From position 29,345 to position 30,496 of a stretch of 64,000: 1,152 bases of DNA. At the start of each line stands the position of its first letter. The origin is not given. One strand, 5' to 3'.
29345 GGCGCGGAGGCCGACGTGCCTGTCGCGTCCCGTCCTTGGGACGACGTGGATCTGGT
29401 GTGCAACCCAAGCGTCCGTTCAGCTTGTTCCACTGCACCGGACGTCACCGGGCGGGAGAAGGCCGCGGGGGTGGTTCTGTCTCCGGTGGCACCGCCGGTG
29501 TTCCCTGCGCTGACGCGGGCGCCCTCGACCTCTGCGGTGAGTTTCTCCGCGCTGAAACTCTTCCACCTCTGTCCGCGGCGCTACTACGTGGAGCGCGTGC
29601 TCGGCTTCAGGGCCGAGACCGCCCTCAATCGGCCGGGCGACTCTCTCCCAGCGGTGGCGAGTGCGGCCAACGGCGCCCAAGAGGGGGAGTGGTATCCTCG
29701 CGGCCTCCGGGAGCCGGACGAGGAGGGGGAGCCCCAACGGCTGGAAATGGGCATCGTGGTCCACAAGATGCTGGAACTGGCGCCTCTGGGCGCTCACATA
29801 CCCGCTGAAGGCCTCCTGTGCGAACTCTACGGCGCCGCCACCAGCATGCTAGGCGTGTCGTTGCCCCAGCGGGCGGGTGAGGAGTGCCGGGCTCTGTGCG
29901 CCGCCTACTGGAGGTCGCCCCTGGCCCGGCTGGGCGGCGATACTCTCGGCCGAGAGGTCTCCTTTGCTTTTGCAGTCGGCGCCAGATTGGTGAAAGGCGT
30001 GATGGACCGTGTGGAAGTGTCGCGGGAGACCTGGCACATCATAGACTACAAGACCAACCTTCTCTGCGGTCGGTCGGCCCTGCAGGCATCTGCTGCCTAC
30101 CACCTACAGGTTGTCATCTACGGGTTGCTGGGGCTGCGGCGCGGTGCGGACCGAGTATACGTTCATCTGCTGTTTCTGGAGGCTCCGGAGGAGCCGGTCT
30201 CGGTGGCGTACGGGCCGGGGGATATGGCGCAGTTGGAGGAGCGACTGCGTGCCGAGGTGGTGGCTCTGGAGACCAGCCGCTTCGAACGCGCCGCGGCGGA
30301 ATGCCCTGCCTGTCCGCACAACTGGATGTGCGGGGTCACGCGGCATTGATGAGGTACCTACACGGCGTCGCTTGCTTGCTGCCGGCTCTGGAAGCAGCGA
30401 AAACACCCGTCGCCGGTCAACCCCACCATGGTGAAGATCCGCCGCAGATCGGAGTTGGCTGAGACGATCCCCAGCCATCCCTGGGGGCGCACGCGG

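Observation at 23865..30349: AddAB/AdnAB-like helicase-nuclease in which both subunits carry Fe-S-type cysteine motifs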

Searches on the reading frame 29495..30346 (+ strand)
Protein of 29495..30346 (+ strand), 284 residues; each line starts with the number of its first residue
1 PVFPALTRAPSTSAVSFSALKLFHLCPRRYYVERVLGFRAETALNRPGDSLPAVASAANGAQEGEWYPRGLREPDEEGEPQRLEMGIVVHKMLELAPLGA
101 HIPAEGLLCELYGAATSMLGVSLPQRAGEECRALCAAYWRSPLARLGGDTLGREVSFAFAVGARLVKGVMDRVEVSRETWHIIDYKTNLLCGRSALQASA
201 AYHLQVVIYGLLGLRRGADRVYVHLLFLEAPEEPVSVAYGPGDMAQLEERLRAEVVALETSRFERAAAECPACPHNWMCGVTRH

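Call 23: search_solved_structures(query=window:29495-30346:+, max_evalue=10, show_alignments=5)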
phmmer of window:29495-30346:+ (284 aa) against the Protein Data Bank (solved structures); distinct sequences matched with E-value up to 10: 0.

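Call 27: search_solved_structures(query=A1, max_evalue=10, show_alignments=5)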
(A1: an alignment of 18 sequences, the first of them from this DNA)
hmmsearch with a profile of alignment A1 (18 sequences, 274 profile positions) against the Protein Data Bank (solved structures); distinct sequences matched with E-value up to 10: 20.
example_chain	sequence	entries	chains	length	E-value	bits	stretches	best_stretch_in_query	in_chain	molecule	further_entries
1w36_B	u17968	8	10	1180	8.2e-06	28.5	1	148-201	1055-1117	EXODEOXYRIBONUCLEASE V BETA CHAIN | RecBCD enzyme subunit RecB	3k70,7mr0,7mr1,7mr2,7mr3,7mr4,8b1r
5mbv_B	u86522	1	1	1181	8.3e-06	28.5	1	148-201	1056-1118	RecBCD enzyme subunit RecB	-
7sjr_B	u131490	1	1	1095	4e-05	26.3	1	113-202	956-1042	DNA helicase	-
6ppu_B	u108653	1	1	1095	4e-05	26.3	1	113-202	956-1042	UvrD/REP helicase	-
3u44_A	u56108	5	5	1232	5.6e-05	25.8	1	66-201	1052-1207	ATP-dependent helicase/nuclease subunit A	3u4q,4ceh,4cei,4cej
8b1t_B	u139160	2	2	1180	0.00032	23.3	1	148-201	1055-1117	RecBCD enzyme subunit RecB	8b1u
6sjb_B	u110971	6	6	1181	0.00032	23.3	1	148-201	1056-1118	RecBCD enzyme subunit RecB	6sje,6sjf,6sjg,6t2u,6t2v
5ld2_B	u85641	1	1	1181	0.00046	22.8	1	148-201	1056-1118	RecBCD enzyme subunit RecB,RecBCD enzyme subunit RecB,RecBCD enzyme subunit RecB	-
6ppr_B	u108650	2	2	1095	0.0015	21.1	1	113-202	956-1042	UvrD/REP helicase | DNA 3'-5' helicase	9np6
6ppj_B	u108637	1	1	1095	0.002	20.7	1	113-201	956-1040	UvrD/REP helicase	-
6ppu_A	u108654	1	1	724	0.0044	19.6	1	67-270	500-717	ATP-dependent DNA helicase (UvrD/REP)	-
7sjr_A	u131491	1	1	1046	0.012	18.1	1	68-270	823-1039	DNA helicase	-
4r5q_A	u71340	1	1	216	0.08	15.5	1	7-40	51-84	CRISPR-associated exonuclease, Cas4 family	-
7dn2_1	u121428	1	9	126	0.45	13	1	187-227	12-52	Cement protein gp15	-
6ppj_A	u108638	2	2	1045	0.46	13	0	69-270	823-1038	ATP-dependent DNA helicase (UvrD/REP)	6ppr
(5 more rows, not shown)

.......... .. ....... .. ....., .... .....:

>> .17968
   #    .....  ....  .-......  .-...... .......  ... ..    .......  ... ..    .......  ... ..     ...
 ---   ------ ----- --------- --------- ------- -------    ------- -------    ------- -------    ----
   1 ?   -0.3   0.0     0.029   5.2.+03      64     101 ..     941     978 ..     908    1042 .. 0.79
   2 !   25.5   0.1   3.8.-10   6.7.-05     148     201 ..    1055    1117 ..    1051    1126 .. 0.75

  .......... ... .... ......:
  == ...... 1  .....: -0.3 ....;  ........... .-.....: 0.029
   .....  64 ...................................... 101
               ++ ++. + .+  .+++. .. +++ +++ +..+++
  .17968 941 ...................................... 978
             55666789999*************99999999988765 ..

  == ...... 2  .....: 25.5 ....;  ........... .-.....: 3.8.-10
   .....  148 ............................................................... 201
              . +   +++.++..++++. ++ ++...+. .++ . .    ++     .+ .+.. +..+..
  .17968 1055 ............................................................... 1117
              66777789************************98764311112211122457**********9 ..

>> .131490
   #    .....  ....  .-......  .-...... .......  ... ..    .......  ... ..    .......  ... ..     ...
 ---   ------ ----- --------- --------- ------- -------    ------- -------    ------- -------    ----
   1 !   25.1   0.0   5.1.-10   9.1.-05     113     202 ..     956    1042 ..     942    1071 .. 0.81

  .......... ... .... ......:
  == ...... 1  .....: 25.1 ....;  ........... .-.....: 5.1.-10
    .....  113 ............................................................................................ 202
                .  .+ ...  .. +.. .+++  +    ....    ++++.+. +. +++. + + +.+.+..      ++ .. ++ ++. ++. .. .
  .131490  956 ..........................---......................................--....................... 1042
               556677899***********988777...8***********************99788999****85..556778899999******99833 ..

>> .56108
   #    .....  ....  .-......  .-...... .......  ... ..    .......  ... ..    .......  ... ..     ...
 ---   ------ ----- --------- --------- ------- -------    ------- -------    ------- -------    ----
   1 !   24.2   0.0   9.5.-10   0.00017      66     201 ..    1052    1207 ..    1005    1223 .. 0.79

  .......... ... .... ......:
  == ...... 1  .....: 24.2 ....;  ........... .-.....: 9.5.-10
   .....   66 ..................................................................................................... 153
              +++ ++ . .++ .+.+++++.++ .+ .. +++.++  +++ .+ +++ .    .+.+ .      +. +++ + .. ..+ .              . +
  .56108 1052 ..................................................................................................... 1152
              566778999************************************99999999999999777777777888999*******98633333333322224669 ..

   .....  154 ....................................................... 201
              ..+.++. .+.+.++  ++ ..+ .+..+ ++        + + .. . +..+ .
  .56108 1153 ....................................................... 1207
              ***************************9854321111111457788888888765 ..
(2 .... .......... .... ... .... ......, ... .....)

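Call 36: predict_structure(alignment_id=A1)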
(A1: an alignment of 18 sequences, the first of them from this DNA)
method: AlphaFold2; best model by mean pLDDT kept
length: 280 residues; sequences in the alignment: 18
mean_pLDDT: 81.1   pTM: 0.77
mean pLDDT of the five models: 81.1, 80.7, 79.8, 78.9, 77.7
residues with pLDDT >= 90: 151; 70-90: 63; 50-70: 22; < 50: 44
segments of 3 or more residues with pLDDT < 50: 1-5, 39-74, 278-280
pLDDT, mean of each block of 10 residues (from residue 1): 54 81 80 63 40 38 43 64 96 90 98 95 96 96 89 89 93 95 92 93 96 97 97 98 94 75 66 61
secondary structure, 60 per line:
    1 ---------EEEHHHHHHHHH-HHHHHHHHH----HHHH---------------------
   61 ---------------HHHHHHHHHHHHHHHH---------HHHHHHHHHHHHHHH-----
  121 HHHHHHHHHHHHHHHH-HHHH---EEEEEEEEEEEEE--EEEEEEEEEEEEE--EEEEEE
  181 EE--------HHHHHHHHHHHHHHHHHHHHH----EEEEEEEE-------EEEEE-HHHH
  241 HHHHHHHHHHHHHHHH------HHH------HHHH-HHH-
elements in order: E10-12 H13-21 H23-31 H36-39 H76-91 H101-115 H121-136 H138-141 E145-157 E160-172 E175-182 H191-211 E216-223 E231-235 H237-256 H272-275

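Call 38: fold_search(model_id=the predicted structure, library=pdb)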
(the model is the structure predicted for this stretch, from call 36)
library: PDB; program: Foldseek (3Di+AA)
matches with E <= 10: 721; with E <= 0.001: 30
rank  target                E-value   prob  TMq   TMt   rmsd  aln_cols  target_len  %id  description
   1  9iac_A                8.9e-07  1.00  0.53  0.55   6.7       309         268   13  Structure of the Argonaute-associated Cas4 family protein 1 (ACE1) from Microcystis aeruginosa (MaACE1) (released 2025-04-23)
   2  9iab_A                2.2e-06  1.00  0.46  0.48   9.0       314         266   14  Structure of the Argonaute-associated Cas4 family protein 1 (ACE1) from Chroococcidiopsis thermalis (CtACE1) (released 2025-04-23)
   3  4cej_A                3.6e-06  1.00  0.43  0.11   4.2       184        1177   16  Crystal structure of AddAB-DNA-ADPNP complex at 3 Angstrom resolution (released 2014-03-12)
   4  7sjr_A                3.8e-06  1.00  0.58  0.21   5.6       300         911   19  Cryo-EM structure of AdnA-AdnB(W325A) in complex with DNA and AMPPNP (released 2021-12-22)
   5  9iab_B                4.2e-06  1.00  0.42  0.44   8.6       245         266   15  Structure of the Argonaute-associated Cas4 family protein 1 (ACE1) from Chroococcidiopsis thermalis (CtACE1) (released 2025-04-23)
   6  3u44_A                4.5e-06  1.00  0.40  0.12   4.7       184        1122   16  Crystal structure of AddAB-DNA complex (released 2012-03-21)
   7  4cei_A                7.0e-06  1.00  0.46  0.12   4.5       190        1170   16  Crystal structure of ADPNP-bound AddAB with a forked DNA substrate (released 2014-03-12)
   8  4ceh_A                7.0e-06  1.00  0.44  0.12   5.0       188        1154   17  Crystal structure of AddAB with a forked DNA substrate (released 2014-03-12)
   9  9iac_B                9.3e-06  1.00  0.54  0.56   6.4       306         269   12  Structure of the Argonaute-associated Cas4 family protein 1 (ACE1) from Microcystis aeruginosa (MaACE1) (released 2025-04-23)
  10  4ic1_B                1.2e-05  1.00  0.32  0.41  12.5       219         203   16  Crystal structure of SSO0001 (released 2013-01-16)
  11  6ppr_A                1.6e-05  1.00  0.60  0.23   5.5       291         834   18  Cryo-EM structure of AdnA(D934A)-AdnB(D1014A) in complex with AMPPNP and DNA (released 2019-11-20)
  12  6ppu_A                2.2e-05  1.00  0.60  0.30   5.2       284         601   19  Cryo-EM structure of AdnAB-AMPPNP-DNA complex (released 2019-11-20)
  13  8b1t_C                2.3e-05  1.00  0.42  0.14   8.2       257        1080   15  RecBCD-DNA in complex with the phage protein Abc2 (released 2022-12-28)
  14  7mr2_C                3.2e-05  1.00  0.42  0.13   8.4       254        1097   14  Cryo-EM structure of RecBCD with undocked RecBNuc and flexible RecD (released 2021-07-28)
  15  7mr1_C                5.0e-05  1.00  0.42  0.13   8.3       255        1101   10  Cryo-EM structure of RecBCD with undocked RecBNuc and flexible RecD C-terminus (released 2021-07-28)
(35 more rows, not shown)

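Call 41: find_related_loci(query=A1, collection=genome_contigs, flank=10000)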
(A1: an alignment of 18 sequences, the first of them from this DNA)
Query A1 (280 aa) in genome_contigs; peptide patterns used: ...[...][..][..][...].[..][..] (x = any residue, [..] = any of these).
41 stretches matched a pattern; 28 encode a relative of the query (tblastn E <= 1e-3); 27 distinct loci.
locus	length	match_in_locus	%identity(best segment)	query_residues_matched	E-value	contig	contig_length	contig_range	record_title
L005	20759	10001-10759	39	6-276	4e-51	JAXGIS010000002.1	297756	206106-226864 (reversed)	MAG: Thermoleophilia bacterium isolate AnMBR.bin144 bin144_2, whole genome shotgun sequence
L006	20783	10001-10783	37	5-275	1e-38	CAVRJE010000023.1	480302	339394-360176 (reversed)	MAG: uncultured Actinomycetota bacterium isolate MFD05942.bin.2.329 genome assembly, contig: contig_7104, whole genome s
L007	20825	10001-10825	38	4-276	3e-36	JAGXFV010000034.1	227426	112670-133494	MAG: Actinomycetes bacterium isolate LH_M23 k141_1207801, whole genome shotgun sequence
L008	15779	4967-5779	37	8-276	5e-36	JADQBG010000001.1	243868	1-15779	MAG: Actinomycetota bacterium isolate Soudan_30 NODE_22_length_243868_cov_15.443327, whole genome shotgun sequence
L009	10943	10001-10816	35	3-275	3e-35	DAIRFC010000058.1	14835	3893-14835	MAG TPA_asm: Actinomycetota bacterium isolate CTOTU19831 NODE_3600_length_14835_cov_22.138295, whole genome shotgun sequ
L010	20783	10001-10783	35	5-275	2e-34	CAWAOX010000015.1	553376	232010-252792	MAG: uncultured Actinomycetota bacterium isolate MFD02979.bin.1.129 genome assembly, contig: contig_41666, whole genome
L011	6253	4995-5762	35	11-277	1e-33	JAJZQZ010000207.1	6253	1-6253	MAG: Actinomycetes bacterium isolate SKS1.bin6 NODE_22041_length_6253_cov_1.768201, whole genome shotgun sequence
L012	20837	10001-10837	36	2-275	3e-33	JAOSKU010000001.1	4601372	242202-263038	MAG: Thermoleophilia bacterium isolate FR_37 FR-Thermoleophilia-1_s1, whole genome shotgun sequence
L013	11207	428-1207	36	9-275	4e-33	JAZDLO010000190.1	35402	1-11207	MAG: bacterium isolate MEGAHIT-group-0.602 k141_2642881, whole genome shotgun sequence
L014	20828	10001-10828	35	11-276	3e-31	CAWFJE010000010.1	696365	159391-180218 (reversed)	MAG: uncultured Actinomycetes bacterium isolate MFD04716.bin.1.373 genome assembly, contig: contig_42686, whole genome s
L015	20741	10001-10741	35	11-245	6e-31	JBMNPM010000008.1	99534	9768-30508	MAG: Thermoleophilia bacterium isolate SBF912SR4HQ0024 scaffold_392_c1, whole genome shotgun sequence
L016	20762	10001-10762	34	6-275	1e-29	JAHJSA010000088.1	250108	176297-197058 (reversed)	MAG: Actinomycetota bacterium isolate OS_PC_MetaG.mb.176 OS_PC_MetaG.mb.176_k141_668378, whole genome shotgun sequence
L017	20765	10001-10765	35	6-276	3e-28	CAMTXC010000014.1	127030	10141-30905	MAG: uncultured actinobacterium isolate G04_MAG_00059 genome assembly, contig: G04_MAG_00059_000000000017, whole genome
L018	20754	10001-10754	36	11-275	9e-31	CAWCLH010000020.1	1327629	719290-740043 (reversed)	MAG: uncultured Actinomycetota bacterium isolate MFD01721.bin.2.195 genome assembly, contig: contig_9619, whole genome s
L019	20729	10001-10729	36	9-247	2e-23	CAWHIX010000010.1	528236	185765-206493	MAG: uncultured Actinomycetes bacterium isolate MFD02979.bin.1.202 genome assembly, contig: contig_72528, whole genome s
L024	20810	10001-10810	23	22-277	4e-9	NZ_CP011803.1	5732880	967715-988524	Clostridium carboxidivorans P7 chromosome, complete genome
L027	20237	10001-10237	34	6-106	1e-5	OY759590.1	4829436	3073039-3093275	MAG: Desulfarculia bacterium isolate 49400898-fc5b-42b7-bef8-a303f8702bb8 genome assembly, chromosome: 1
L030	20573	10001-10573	25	2-185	3e-4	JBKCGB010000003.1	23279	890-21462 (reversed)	MAG: Roseiflexaceae bacterium isolate samp_516_metabat2_84 samp_516_13385, whole genome shotgun sequence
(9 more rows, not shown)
